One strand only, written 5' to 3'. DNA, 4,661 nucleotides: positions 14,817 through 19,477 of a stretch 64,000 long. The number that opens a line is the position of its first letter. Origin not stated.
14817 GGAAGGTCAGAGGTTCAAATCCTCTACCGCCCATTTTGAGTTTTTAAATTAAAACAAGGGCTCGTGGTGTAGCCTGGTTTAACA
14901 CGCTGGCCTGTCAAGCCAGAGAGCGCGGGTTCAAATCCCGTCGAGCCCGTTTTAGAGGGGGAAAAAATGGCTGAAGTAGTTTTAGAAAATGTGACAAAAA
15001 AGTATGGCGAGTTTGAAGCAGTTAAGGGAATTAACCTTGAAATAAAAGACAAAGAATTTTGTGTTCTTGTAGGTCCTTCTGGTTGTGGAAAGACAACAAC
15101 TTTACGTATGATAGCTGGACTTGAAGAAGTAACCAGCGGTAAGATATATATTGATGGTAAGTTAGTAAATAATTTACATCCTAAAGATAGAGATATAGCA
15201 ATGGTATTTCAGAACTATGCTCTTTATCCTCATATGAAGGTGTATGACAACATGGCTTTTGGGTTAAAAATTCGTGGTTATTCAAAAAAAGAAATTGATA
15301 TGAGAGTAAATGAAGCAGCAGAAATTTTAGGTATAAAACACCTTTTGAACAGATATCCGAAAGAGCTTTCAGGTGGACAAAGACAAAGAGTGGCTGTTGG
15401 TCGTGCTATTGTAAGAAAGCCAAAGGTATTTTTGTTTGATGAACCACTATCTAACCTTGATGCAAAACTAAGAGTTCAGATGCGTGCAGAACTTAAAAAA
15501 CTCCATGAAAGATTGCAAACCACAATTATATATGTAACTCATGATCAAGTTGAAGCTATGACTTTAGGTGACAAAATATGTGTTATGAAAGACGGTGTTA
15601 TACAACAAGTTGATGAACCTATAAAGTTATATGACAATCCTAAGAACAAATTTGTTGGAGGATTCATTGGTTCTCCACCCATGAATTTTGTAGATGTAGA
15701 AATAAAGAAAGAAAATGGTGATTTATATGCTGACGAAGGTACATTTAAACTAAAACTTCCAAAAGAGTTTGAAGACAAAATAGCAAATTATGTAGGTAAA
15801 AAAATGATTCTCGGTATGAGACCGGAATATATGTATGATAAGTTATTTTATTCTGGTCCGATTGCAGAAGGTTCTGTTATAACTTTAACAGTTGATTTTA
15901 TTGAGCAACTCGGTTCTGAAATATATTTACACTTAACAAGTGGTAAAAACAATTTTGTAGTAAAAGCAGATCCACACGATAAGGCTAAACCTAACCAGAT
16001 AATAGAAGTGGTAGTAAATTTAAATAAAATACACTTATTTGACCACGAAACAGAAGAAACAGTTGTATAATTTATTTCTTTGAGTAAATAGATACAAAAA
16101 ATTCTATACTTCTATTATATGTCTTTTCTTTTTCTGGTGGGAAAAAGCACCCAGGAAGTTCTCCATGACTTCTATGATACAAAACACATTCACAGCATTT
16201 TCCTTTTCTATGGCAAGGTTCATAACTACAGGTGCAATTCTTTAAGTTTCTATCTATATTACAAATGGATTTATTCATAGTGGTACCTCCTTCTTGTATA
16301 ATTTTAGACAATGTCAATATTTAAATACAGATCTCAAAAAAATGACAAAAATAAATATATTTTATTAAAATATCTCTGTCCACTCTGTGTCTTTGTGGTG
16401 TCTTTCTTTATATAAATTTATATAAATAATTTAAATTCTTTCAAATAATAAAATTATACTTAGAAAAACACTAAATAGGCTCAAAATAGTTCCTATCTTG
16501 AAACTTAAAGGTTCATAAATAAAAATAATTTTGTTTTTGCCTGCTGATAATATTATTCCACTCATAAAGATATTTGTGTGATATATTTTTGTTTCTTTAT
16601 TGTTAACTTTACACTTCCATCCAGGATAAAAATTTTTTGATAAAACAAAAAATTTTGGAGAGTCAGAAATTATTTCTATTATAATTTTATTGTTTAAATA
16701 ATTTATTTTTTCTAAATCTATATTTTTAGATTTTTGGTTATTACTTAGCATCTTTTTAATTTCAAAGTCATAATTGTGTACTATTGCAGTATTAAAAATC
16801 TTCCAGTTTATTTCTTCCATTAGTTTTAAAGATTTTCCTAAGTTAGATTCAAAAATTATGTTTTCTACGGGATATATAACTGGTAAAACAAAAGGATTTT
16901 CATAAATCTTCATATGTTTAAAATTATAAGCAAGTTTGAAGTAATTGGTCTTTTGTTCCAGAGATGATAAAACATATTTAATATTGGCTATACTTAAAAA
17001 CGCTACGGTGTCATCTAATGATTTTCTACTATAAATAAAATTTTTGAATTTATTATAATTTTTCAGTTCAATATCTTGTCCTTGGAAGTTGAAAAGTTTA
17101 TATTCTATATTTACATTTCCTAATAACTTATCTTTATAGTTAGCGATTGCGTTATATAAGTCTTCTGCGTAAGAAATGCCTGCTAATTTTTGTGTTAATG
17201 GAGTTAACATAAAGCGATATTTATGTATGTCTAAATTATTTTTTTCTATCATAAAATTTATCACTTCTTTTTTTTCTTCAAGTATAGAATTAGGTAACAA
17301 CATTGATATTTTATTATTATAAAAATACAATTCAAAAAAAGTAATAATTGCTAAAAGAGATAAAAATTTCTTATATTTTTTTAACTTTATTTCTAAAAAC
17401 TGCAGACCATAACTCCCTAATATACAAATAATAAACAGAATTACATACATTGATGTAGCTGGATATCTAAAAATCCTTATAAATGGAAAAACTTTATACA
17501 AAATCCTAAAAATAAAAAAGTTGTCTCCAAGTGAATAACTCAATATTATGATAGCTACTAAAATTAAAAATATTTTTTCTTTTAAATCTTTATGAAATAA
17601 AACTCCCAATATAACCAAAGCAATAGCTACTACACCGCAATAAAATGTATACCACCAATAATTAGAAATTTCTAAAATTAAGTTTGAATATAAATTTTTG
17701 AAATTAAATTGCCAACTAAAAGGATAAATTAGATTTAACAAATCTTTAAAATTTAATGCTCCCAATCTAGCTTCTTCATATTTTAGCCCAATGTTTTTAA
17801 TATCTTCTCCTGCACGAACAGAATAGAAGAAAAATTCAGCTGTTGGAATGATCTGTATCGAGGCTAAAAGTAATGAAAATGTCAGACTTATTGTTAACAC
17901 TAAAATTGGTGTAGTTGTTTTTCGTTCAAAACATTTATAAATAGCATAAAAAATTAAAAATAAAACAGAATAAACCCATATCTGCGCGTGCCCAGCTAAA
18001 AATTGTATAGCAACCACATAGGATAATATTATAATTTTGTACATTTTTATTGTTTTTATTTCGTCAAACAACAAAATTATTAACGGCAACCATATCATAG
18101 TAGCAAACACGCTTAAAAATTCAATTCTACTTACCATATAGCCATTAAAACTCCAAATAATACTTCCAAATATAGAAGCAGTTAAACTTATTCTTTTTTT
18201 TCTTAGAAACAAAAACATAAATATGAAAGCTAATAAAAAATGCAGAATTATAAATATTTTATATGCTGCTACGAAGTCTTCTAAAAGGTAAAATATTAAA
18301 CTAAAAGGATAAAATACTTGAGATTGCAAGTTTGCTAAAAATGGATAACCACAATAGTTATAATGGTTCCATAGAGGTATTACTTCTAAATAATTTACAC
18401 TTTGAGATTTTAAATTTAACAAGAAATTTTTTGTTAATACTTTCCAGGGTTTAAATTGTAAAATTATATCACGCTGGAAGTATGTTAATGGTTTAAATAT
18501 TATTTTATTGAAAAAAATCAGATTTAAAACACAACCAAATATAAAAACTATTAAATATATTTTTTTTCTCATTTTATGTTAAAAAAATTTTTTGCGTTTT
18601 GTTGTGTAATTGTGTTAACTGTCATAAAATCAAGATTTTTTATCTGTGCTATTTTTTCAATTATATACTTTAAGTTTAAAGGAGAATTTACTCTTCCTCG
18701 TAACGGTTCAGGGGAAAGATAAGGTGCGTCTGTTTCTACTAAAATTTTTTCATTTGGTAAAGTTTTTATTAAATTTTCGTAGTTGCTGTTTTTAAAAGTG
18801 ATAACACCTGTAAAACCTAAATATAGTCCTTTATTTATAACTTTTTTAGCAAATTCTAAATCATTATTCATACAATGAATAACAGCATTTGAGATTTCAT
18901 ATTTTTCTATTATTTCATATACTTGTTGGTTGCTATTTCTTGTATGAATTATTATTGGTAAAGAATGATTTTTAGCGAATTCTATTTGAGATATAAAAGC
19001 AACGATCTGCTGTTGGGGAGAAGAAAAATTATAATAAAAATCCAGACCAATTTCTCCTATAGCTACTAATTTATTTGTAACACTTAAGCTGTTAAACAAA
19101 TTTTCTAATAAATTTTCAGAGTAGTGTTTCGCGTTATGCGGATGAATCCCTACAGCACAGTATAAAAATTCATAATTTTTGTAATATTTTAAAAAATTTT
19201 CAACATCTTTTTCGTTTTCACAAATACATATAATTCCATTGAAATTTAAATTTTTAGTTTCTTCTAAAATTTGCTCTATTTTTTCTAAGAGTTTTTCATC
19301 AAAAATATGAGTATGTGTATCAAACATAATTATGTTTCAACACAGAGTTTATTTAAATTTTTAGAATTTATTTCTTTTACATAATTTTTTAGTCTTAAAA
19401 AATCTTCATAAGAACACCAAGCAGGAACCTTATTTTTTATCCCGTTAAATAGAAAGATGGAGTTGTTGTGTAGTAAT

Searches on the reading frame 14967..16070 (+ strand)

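Call 40: search_protein_families(library=pfam, proteins=[window:14967-16070:+], max_evalue=0.00001)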
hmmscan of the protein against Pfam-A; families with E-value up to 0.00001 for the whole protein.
window:14967-16070:+ (367 aa): 3 families
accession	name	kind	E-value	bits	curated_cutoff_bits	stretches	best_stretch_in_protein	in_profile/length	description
PF00005.33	ABC_tran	-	1.6e-34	119.9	25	1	20-161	2-136/137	ABC transporter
PF17912.7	OB_MalK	-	1.8e-13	51.5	27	1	235-288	1-52/53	MalK OB fold domain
PF02463.25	SMC_N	-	1.4e-07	31.6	40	1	28-208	23-215/220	RecF/RecN/SMC N terminal domain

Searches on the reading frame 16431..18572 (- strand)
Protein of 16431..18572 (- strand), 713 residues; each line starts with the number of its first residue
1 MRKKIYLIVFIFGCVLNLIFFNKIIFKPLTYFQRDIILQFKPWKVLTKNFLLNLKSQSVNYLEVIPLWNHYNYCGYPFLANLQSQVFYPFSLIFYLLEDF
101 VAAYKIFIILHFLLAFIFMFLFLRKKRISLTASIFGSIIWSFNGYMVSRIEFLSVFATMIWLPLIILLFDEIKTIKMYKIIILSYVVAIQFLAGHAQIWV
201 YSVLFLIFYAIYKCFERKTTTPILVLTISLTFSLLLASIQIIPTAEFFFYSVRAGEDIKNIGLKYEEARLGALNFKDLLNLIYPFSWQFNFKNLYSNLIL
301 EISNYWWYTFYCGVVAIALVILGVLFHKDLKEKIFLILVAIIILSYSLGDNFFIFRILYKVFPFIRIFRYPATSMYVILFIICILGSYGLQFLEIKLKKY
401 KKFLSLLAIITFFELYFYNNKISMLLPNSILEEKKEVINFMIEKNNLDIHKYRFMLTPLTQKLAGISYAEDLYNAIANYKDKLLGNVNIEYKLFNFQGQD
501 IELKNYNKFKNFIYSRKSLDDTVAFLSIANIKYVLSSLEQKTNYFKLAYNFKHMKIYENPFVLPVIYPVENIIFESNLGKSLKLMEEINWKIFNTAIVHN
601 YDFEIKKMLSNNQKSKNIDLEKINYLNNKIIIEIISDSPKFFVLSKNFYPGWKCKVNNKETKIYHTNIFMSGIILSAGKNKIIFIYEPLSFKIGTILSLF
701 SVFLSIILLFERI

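Call 40: search_protein_families(library=pfam, proteins=[window:16431-18572:-], max_evalue=0.00001)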
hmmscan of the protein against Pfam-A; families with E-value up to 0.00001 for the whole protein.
window:16431-18572:- (713 aa): 1 family
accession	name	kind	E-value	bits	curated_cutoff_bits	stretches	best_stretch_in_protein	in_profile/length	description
PF09586.16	YfhO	-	4.3e-09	35.7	28.5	1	607-698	743-835/835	Bacterial membrane protein YfhO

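Call 44: search_protein_families(library=ncbifam, proteins=[window:16431-18572:-], max_evalue=0.00001)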
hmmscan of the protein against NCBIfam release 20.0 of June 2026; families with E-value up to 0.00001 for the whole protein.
window:16431-18572:- (713 aa): 0 families

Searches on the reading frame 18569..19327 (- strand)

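Call 40: search_protein_families(library=pfam, proteins=[window:18569-19327:-], max_evalue=0.00001)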
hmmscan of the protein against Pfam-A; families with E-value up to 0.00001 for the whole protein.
window:18569-19327:- (252 aa): 1 family
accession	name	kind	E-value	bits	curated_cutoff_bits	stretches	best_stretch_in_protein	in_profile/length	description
PF01026.27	TatD_DNase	-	9.5e-71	238.6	27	1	2-250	1-253/253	TatD related DNase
